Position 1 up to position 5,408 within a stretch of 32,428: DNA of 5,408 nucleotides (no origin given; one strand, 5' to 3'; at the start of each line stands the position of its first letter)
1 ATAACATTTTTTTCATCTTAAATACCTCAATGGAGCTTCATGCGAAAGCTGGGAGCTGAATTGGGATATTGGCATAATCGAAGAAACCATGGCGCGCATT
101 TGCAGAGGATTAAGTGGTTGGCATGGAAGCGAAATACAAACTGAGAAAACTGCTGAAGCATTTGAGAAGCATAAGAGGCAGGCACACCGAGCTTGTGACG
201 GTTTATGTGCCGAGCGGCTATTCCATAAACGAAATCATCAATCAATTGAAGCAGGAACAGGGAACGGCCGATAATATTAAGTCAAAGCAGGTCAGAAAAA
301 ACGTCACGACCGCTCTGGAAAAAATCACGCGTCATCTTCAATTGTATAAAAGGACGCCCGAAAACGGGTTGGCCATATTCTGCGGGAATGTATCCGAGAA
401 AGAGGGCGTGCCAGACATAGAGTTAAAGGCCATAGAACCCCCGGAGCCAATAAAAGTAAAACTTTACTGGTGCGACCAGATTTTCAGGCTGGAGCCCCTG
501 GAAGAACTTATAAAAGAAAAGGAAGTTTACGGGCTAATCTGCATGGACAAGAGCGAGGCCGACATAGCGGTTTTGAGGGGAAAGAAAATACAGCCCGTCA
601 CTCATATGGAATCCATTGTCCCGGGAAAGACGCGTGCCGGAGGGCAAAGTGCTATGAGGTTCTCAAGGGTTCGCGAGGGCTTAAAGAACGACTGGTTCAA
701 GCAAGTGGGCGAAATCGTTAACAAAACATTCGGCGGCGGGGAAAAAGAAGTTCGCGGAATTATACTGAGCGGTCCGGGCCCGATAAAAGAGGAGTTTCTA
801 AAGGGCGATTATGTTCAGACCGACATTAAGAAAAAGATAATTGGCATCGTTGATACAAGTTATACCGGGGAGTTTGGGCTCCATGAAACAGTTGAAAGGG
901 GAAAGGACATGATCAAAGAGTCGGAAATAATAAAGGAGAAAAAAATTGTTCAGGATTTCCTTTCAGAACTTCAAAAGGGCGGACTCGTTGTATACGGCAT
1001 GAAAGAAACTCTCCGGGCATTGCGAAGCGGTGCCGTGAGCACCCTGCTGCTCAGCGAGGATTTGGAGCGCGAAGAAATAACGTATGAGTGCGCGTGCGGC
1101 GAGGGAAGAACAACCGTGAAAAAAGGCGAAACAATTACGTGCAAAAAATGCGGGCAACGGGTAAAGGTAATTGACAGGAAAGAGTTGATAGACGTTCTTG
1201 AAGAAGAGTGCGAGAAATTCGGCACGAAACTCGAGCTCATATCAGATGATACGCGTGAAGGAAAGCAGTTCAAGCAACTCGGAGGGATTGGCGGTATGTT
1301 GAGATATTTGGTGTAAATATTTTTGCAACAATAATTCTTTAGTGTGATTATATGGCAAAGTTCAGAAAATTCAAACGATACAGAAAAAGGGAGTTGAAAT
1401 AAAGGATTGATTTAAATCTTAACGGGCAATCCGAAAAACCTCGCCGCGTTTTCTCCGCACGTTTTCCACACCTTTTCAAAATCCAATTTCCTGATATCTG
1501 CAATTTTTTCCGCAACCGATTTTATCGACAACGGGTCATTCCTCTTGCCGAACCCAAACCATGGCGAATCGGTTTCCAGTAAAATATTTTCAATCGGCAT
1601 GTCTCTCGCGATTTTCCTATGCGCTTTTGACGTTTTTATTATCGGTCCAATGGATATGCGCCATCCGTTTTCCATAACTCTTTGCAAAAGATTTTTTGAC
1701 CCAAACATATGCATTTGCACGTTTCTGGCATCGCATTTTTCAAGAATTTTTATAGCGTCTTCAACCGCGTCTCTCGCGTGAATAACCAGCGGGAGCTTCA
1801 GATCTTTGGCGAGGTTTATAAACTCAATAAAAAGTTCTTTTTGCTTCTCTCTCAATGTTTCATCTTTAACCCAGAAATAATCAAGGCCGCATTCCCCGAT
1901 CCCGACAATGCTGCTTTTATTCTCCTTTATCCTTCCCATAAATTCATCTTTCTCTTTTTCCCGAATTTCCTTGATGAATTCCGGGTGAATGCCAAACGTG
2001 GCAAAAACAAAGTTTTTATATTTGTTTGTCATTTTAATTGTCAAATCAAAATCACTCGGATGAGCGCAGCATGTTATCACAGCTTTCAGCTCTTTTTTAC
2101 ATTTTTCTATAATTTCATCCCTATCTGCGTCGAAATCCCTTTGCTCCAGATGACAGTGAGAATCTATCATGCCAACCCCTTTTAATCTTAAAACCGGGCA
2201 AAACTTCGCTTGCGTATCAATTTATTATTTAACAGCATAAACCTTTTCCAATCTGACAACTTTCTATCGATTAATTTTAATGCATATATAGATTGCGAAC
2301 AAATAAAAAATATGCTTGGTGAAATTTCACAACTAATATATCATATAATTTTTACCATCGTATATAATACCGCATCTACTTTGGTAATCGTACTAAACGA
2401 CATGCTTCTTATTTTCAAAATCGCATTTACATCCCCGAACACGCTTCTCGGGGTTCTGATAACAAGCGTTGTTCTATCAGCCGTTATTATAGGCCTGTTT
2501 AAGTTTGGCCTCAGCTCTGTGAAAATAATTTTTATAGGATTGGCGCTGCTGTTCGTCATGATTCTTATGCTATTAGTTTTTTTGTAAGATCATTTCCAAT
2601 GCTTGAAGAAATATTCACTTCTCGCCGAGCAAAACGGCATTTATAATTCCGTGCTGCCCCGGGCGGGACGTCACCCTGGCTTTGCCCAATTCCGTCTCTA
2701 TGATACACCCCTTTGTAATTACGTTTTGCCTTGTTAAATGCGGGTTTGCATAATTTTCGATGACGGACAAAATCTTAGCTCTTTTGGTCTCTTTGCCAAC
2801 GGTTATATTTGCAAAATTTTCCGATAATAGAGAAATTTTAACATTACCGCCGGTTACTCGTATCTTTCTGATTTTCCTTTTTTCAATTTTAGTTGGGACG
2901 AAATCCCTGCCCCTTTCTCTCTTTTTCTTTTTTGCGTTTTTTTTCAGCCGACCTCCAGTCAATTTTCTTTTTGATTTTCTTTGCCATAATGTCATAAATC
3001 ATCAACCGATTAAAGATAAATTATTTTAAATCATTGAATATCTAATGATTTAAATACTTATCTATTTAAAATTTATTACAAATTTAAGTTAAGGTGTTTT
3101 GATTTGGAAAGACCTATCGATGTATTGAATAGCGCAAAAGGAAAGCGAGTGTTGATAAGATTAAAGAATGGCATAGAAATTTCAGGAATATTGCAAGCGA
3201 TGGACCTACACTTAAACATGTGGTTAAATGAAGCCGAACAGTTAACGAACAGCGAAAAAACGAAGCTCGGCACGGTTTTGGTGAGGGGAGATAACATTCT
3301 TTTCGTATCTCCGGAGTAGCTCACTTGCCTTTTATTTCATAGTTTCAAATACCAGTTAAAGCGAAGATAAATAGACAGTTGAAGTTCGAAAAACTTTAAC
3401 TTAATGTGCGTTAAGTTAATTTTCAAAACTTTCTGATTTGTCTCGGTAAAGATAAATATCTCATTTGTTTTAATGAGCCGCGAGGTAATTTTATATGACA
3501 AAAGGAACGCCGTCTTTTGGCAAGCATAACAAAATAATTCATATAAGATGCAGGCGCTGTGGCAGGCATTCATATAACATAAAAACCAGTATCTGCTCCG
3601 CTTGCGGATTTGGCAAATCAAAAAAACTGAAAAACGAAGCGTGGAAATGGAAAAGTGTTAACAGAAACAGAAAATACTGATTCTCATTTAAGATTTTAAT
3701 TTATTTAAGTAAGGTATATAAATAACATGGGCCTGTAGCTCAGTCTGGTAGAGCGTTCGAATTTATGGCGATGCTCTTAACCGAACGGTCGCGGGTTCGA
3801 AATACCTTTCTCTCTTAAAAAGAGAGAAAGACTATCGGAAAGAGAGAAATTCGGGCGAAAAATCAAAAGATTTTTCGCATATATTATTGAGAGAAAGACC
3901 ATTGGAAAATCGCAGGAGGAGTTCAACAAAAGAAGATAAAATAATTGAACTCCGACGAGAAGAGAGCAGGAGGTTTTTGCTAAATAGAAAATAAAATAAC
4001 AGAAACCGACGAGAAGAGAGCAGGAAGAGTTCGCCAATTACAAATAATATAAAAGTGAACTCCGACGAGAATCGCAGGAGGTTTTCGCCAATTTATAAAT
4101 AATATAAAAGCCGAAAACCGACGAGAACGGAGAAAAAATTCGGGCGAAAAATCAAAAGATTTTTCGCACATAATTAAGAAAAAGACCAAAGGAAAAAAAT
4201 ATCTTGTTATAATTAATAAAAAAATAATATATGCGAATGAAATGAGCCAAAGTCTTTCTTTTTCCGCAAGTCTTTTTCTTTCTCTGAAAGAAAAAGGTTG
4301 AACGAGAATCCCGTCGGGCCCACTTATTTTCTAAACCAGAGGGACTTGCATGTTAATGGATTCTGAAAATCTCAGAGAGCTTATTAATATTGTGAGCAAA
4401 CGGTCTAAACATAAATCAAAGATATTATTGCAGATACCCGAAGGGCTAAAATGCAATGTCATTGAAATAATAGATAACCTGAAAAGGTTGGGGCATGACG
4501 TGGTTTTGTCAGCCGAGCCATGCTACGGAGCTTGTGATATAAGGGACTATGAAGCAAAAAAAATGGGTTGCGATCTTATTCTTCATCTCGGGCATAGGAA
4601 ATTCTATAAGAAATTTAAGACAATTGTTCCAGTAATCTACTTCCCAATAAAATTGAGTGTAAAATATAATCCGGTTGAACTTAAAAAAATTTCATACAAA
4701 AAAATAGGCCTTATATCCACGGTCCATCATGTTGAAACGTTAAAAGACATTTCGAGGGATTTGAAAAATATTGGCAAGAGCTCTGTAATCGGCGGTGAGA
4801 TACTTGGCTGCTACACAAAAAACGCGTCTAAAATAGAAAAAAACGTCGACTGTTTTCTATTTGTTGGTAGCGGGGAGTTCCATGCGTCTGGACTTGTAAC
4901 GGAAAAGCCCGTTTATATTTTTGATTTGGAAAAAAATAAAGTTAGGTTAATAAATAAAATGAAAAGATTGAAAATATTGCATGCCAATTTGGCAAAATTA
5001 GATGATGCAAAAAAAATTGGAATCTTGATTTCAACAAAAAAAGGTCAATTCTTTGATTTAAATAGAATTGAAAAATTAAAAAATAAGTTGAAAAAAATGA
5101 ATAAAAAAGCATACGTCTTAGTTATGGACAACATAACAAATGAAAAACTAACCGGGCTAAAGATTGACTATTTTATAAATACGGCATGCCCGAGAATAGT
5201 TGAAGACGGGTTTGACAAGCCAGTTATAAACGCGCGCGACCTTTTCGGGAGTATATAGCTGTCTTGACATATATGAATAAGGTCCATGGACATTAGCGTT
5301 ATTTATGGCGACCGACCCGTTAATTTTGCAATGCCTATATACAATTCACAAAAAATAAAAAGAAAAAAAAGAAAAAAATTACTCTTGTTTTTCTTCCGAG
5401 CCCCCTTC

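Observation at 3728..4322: tRNA-Lys(CUU) split by an approximately 508-nt insertion in the T-loop, plus a 13-nt intron at 30/31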

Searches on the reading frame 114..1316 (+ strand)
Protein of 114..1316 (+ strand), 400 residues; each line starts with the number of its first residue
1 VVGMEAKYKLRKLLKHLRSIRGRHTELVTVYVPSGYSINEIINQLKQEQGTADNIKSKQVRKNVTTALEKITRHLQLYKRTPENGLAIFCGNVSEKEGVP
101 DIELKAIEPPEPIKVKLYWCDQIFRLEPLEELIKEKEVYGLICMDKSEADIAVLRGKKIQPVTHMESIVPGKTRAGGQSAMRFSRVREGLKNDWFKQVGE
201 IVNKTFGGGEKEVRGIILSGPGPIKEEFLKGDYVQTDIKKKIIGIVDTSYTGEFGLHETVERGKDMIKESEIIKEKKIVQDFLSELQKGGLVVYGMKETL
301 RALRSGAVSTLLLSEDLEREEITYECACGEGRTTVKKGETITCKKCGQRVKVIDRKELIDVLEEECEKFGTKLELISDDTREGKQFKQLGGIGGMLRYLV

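Call 72: search_protein_families(library=pfam, proteins=[window:114-1316:+], max_evalue=0.0001)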
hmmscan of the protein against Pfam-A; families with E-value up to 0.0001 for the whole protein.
window:114-1316:+ (400 aa): 5 families
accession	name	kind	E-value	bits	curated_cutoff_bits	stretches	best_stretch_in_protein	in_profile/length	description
PF03464.20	eRF1_2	-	1.9e-35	122.6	27.1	1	139-269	2-133/133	eRF1 domain 2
PF03465.20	eRF1_3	-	2.4e-27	95.9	25.8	1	272-399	1-105/106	eRF1 domain 3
PF03463.20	eRF1_1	-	7.9e-17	61.8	23.8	1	12-132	2-122/123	eRF1 domain 1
PF18854.6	baeRF_family10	-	1.7e-13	51.5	27.1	1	126-229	3-108/143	Bacterial archaeo-eukaryotic release factor family 10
PF18859.6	acVLRF1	-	1.1e-06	29.3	27.1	1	150-221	14-82/130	Actinobacteria/chloroflexi VLRF1 release factor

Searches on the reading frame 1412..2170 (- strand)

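Call 72: search_protein_families(library=pfam, proteins=[window:1412-2170:-], max_evalue=0.0001)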
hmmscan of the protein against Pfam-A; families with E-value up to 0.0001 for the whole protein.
window:1412-2170:- (252 aa): 1 family
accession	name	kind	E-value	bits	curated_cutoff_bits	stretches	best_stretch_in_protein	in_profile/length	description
PF01026.27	TatD_DNase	-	2e-66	224.4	27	1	2-247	1-253/253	TatD related DNase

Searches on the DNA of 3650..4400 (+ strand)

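Call 9: search_rna_families(source=window, start=3650, end=4400, threshold=evalue, max_evalue=10, show_alignments=3)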
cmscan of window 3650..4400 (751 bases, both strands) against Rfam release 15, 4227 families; matches with E-value up to 10: 13.
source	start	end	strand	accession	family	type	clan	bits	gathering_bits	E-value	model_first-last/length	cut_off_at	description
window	3796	3830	-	RF01367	CRISPR-DR54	Gene; CRISPR;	-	22.9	39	0.048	1-37/37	no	CRISPR RNA direct repeat element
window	3797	3834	+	RF02584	KRAS_3UTR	Cis-reg;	-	21.3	49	8.9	1-49/49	no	KRAS 3' UTR cis-regulatory element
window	4191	4298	-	RF00515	PyrR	Cis-reg;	-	20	54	3.6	1-115/115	no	PyrR binding site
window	4049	4169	+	RF00516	ylbH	Cis-reg; leader;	-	19.8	50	0.086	1-122/122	no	ylbH leader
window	3729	3799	+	RF00005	tRNA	Gene; tRNA;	CL00001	18.6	29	0.51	1-71/71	no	tRNA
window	3650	3693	-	RF01158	SNORD108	Gene; snRNA; snoRNA; CD-box;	-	17.2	46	2.5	1-46/71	3'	Small nucleolar RNA SNORD108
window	3839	3888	-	RF01697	Chlorobi-RRM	Cis-reg;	-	17.1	45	1.2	1-73/73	no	Chlorobi-RRM RNA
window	3855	3880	+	RF00900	mir-255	Gene; miRNA;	-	16.4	50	7.2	1-59/59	no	mir-255 microRNA precursor family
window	4270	4298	+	RF04239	mir-4679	Gene; miRNA;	-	16.3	88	5.3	1-75/75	no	mir-4679 microRNA precursor family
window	4266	4302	+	RF01705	Flavo-1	Gene; sRNA;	-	15.5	42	3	21-57/76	no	Flavo-1 RNA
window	3687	3784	+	RF02553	YrlA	Gene; sRNA;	-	14.7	69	5.9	1-114/114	no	Y RNA-like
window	4037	4106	+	RF02621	BSnc120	Gene; sRNA;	-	14.6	114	5.4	1-88/88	no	Brucella sRNA 120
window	3687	3744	-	RF02060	STnc410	Gene; sRNA;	-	11.6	50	9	1-158/158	no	Enterobacterial sRNA STnc410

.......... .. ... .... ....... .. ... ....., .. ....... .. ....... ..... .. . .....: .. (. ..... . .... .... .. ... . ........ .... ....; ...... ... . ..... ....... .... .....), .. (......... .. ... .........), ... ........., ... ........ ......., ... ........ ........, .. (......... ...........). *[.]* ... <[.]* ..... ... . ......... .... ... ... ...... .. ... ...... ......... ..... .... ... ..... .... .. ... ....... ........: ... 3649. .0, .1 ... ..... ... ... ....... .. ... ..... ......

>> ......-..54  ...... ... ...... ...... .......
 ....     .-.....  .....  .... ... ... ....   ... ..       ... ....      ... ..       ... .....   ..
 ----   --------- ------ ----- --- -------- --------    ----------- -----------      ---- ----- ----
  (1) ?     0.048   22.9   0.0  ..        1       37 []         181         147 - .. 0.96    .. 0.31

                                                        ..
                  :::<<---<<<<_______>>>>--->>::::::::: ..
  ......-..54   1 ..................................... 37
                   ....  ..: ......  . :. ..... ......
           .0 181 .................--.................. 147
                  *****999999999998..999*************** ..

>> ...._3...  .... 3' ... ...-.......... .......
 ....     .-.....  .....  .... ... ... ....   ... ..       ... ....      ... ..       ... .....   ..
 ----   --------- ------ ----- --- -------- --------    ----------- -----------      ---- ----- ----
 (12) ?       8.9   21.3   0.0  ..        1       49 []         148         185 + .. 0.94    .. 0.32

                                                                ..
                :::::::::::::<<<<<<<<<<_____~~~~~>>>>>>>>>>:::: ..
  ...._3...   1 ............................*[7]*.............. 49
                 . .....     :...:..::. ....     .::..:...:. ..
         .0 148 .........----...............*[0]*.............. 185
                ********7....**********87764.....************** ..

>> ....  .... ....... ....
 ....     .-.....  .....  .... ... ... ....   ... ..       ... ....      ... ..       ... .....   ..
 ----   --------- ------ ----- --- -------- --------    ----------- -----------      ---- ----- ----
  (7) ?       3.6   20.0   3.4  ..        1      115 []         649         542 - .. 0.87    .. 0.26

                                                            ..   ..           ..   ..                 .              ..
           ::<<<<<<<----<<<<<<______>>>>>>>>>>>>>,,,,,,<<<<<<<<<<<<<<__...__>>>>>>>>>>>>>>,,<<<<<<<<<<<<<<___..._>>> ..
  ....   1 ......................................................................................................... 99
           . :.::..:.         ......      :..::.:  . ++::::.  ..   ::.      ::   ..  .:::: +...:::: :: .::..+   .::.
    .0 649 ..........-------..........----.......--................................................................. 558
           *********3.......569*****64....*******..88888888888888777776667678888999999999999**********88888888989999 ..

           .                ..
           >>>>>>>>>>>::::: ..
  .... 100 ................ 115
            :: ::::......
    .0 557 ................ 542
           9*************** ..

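Call 75: search_dna_similar(query=window:3802-4308:+, collection=phages, mode=distant, max_evalue=0.001)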
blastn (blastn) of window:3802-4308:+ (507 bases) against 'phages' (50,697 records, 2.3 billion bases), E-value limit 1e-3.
No match.

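Call 76: search_dna_similar(query=window:3802-4308:+, collection=plasmids, mode=distant, max_evalue=0.001)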
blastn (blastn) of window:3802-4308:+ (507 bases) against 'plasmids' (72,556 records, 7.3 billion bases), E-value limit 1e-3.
No match.

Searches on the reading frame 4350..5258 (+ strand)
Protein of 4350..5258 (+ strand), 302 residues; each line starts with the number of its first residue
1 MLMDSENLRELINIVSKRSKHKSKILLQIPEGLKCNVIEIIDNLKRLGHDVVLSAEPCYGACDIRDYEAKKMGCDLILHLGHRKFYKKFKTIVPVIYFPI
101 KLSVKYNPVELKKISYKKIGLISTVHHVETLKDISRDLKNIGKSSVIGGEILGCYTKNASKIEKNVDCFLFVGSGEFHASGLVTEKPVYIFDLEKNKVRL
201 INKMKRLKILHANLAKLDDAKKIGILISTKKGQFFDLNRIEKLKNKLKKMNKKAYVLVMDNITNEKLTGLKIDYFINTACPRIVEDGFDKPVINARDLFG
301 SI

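Call 17: find_encoding_contigs(protein=window:4350-5258:+, flank=10000, max_places=10)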
Protein window:4350-5258:+ (302 aa): no gene with exactly this product is on record in the collection.

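Call 18: find_homologous_proteins(query=window:4350-5258:+, max_evalue=1e-20)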
Query window:4350-5258:+ (302 aa): 324 proteins with E <= 1e-20 among 4645 candidates; the best 120 are listed.
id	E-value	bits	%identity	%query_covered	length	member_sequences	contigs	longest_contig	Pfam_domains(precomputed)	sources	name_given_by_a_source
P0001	1.5e-185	633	96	100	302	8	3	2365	PF01866.23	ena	-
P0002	1.2e-127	443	66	99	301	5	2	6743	PF01866.23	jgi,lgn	-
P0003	3.9e-112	392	64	90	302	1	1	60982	PF01866.23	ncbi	ncbi:MAG: diphthamide biosynthesis enzyme Dph2 [Candidatus Aenigmatarchaeota archaeon]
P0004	7.4e-96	339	53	96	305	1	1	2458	PF01866.23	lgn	-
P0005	4.3e-95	337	55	97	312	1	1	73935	PF01866.23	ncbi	-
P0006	1.4e-94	335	55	97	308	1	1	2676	PF01866.23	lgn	-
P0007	4.3e-94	333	55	91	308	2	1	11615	PF01866.23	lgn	-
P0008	3.1e-93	330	52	97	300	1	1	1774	PF01866.23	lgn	-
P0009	1.3e-90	322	54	89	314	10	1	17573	PF01866.23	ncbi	ncbi:MAG: diphthamide biosynthesis enzyme Dph2 [Candidatus Aenigmatarchaeota archaeon]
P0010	2.2e-90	321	49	92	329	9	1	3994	PF01866.23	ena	-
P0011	2.2e-89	318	53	91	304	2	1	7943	PF01866.23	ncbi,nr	ncbi:MAG: diphthamide biosynthesis enzyme Dph2 [Candidatus Aenigmarchaeota archaeon]|nr:diphthamide 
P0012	4.1e-89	317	48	96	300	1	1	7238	PF01866.23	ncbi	-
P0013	3.1e-88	314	47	97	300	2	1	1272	PF01866.23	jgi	-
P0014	4.5e-88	314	56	91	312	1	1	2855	PF01866.23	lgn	-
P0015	2.0e-87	311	49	91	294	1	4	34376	PF01866.23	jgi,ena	jgi:2-(3-amino-3-carboxypropyl)histidine synthase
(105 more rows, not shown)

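Call 19: find_encoding_contigs(protein=P0001, flank=10000, max_places=6)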
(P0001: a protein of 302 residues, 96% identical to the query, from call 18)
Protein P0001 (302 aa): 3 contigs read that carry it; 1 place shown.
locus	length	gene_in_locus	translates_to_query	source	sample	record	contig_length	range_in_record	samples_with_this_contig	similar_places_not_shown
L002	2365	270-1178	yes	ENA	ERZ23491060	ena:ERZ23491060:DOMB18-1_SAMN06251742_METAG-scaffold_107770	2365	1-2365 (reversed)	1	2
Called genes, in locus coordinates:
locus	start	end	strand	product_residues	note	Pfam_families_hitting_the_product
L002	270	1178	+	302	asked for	PF01866:Diphthamide_syn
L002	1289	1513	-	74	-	-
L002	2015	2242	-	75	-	PF01936:NYN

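Call 20: find_encoding_contigs(protein=P0002, flank=10000, max_places=4)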
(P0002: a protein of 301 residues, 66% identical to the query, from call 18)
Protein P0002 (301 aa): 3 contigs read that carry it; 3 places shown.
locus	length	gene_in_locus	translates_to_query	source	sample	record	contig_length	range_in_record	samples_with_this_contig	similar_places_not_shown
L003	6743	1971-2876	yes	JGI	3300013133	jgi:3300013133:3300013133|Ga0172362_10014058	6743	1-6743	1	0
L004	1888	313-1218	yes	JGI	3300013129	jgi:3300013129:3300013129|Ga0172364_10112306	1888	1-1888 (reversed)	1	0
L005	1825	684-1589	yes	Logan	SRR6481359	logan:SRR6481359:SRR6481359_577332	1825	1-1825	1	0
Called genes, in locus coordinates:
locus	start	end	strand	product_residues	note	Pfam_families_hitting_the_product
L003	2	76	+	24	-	?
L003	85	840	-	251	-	PF01026:TatD_DNase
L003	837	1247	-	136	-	PF01201:Ribosomal_S8e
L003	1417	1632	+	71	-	PF01423:LSM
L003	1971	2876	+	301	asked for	PF01866:Diphthamide_syn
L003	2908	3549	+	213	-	PF24387:AEP-like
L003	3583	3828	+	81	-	PF13656:RNA_pol_L_2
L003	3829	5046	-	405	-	PF00406:ADK, PF13207:AAA_17, PF13238:AAA_18 (weak), PF05191:ADK_lid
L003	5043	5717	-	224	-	PF00406:ADK, PF13207:AAA_17, PF13238:AAA_18 (weak), PF05191:ADK_lid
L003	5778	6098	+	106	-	PF00391:PEP-utilizers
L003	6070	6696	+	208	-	-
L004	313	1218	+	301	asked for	PF01866:Diphthamide_syn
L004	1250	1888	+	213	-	?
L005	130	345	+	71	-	PF01423:LSM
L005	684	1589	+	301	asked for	PF01866:Diphthamide_syn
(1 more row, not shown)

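Call 21: find_encoding_contigs(protein=P0003, flank=10000, max_places=3)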
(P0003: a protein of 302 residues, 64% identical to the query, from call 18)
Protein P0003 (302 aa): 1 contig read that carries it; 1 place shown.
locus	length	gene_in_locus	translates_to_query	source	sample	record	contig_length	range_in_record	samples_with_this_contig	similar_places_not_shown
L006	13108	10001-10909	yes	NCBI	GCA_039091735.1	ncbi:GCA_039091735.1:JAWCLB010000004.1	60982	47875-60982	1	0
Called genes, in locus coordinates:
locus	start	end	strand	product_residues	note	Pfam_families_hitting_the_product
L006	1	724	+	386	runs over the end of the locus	PF00999:Na_H_Exchanger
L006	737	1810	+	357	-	PF03463:eRF1_1, PF18854:baeRF_family10, PF03464:eRF1_2, PF18859:acVLRF1 (weak), PF03465:eRF1_3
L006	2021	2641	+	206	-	PF01712:dNK (weak), PF02223:Thymidylate_kin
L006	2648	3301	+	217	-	PF00406:ADK, PF13207:AAA_17, PF05191:ADK_lid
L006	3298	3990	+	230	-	PF00406:ADK, PF13207:AAA_17, PF13238:AAA_18 (weak), PF05191:ADK_lid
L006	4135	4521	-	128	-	PF01201:Ribosomal_S8e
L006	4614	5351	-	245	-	PF00149:Metallophos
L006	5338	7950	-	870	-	PF04851:ResIII, PF00270:DEAD, PF00271:Helicase_C, PF19306:WHD_Lhr, PF08494:DEAD_assoc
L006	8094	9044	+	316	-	-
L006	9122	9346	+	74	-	PF14438:SM-ATX (weak), PF01423:LSM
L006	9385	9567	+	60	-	PF01907:Ribosomal_L37e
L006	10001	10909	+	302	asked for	PF01866:Diphthamide_syn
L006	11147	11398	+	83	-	PF13656:RNA_pol_L_2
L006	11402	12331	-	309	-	-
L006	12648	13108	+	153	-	?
